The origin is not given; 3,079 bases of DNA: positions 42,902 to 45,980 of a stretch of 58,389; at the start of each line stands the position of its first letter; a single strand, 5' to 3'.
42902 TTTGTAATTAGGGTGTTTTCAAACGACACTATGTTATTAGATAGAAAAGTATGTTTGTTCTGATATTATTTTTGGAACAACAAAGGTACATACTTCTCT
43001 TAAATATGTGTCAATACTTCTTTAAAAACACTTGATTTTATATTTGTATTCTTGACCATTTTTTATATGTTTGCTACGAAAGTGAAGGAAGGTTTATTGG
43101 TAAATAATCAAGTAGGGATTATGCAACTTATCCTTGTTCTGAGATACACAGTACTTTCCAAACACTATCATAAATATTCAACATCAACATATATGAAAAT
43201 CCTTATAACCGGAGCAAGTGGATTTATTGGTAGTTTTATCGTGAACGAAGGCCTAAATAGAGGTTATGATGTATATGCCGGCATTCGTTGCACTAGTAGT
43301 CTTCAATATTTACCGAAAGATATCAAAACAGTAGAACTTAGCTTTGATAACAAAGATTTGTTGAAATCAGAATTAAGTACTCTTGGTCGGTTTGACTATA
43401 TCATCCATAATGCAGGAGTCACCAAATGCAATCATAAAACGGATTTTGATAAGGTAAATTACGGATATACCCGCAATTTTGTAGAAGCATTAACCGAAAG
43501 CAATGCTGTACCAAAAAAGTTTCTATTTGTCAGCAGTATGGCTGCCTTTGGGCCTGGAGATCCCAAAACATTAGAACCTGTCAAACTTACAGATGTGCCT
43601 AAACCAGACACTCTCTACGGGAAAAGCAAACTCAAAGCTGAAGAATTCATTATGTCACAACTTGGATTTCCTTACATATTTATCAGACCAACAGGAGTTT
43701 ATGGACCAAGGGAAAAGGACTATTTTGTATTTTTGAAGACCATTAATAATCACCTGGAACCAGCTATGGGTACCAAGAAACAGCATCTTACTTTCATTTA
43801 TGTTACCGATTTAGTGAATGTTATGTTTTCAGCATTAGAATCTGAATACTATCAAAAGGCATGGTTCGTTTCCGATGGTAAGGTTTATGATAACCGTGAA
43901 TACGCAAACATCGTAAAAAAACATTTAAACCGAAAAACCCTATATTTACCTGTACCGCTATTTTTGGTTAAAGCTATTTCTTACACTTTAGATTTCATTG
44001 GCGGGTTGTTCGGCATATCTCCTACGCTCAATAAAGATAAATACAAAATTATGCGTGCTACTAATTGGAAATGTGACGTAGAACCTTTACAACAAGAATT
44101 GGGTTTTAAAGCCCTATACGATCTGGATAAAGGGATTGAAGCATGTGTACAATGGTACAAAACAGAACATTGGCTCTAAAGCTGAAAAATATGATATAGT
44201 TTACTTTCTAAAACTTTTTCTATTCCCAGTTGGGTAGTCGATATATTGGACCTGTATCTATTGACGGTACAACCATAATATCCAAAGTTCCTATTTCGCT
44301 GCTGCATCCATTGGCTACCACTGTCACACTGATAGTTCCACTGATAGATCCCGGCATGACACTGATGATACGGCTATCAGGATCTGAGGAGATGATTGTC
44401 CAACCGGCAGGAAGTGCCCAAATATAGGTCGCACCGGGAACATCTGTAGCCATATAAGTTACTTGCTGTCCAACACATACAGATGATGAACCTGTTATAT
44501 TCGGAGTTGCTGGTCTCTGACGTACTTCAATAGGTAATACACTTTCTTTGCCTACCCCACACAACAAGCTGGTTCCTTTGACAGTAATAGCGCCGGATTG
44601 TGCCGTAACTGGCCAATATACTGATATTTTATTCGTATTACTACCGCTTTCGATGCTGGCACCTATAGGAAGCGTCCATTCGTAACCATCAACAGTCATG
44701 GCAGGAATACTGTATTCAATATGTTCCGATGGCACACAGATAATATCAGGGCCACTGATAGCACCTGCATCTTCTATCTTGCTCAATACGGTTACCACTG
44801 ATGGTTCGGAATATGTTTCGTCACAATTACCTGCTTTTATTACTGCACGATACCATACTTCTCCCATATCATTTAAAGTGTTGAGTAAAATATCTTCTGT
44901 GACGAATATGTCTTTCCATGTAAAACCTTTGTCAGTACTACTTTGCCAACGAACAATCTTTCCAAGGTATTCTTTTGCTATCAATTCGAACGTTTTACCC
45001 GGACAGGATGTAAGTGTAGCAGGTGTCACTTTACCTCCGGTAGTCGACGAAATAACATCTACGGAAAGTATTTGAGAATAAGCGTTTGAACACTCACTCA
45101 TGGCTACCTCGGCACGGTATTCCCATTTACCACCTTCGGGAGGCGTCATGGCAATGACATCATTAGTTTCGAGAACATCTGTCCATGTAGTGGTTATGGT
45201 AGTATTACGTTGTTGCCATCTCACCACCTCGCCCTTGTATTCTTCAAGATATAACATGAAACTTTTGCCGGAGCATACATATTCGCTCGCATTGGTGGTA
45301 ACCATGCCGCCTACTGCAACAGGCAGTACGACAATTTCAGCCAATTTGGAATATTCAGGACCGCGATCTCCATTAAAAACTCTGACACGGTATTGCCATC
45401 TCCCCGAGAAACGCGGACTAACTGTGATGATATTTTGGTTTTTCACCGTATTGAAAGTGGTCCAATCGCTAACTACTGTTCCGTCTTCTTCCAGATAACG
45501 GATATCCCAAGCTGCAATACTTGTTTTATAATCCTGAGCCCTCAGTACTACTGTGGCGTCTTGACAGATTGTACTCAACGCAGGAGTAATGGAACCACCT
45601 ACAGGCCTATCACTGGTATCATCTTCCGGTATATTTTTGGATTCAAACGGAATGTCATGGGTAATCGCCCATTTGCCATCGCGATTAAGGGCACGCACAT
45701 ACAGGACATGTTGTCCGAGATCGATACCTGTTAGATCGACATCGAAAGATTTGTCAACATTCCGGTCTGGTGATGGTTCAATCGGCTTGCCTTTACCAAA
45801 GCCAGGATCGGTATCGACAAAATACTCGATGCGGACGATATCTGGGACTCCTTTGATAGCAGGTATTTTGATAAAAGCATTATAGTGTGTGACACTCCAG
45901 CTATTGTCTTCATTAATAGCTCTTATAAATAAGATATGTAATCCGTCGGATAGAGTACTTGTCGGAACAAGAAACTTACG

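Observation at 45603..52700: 31 tandem copies of an unassigned ~76-aa domain (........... ... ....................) forming a 2876-aa secreted protein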

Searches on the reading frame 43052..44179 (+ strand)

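Call 17: search_protein_families(library=pfam, proteins=[window:43052-44179:+], max_evalue=0.001)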
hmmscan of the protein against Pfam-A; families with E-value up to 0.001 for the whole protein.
window:43052-44179:+ (375 aa): 7 families
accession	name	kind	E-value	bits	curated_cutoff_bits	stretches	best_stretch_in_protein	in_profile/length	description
PF01370.27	Epimerase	-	2.7e-28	99.4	20.9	1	50-264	1-227/240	NAD dependent epimerase/dehydratase family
PF16363.11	GDP_Man_Dehyd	-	6.5e-15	55.8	27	1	51-297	1-271/332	GDP-mannose 4,6 dehydratase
PF01073.25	3Beta_HSD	-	2.2e-14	53.6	22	1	51-264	1-231/280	3-beta hydroxysteroid dehydrogenase/isomerase family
PF04321.23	RmlD_sub_bind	-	6.7e-14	52.1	27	1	48-291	1-230/287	RmlD substrate binding domain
PF13460.12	NAD_binding_10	-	1.1e-10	42.2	27.2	1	54-226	1-156/184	NAD(P)H-binding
PF07993.18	NAD_binding_4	-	2.3e-09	37.2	20.1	1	52-221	1-212/258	Male sterility protein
PF05368.20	NmrA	-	0.00026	21.1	27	1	49-160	4-105/298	NmrA-like family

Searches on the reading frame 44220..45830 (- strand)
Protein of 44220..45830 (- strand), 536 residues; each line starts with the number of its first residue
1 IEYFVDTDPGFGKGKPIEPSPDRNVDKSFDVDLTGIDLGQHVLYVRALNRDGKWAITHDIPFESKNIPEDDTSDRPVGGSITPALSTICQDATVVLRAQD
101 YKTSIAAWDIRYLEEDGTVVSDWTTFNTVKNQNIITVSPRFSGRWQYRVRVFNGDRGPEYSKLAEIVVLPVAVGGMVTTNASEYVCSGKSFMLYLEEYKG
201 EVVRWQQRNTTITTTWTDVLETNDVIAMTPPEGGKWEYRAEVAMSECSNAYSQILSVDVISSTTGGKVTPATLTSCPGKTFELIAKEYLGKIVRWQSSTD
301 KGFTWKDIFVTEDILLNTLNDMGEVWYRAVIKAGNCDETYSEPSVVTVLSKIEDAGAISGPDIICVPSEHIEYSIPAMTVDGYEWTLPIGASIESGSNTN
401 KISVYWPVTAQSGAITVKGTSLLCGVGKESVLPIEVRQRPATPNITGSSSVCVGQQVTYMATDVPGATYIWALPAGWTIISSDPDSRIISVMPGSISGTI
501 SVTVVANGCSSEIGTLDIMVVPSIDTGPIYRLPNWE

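Call 47: search_protein_families(library=ncbifam, proteins=[window:44220-45830:-], max_evalue=1)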
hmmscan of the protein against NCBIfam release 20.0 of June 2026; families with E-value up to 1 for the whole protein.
window:44220-45830:- (536 aa): 0 families
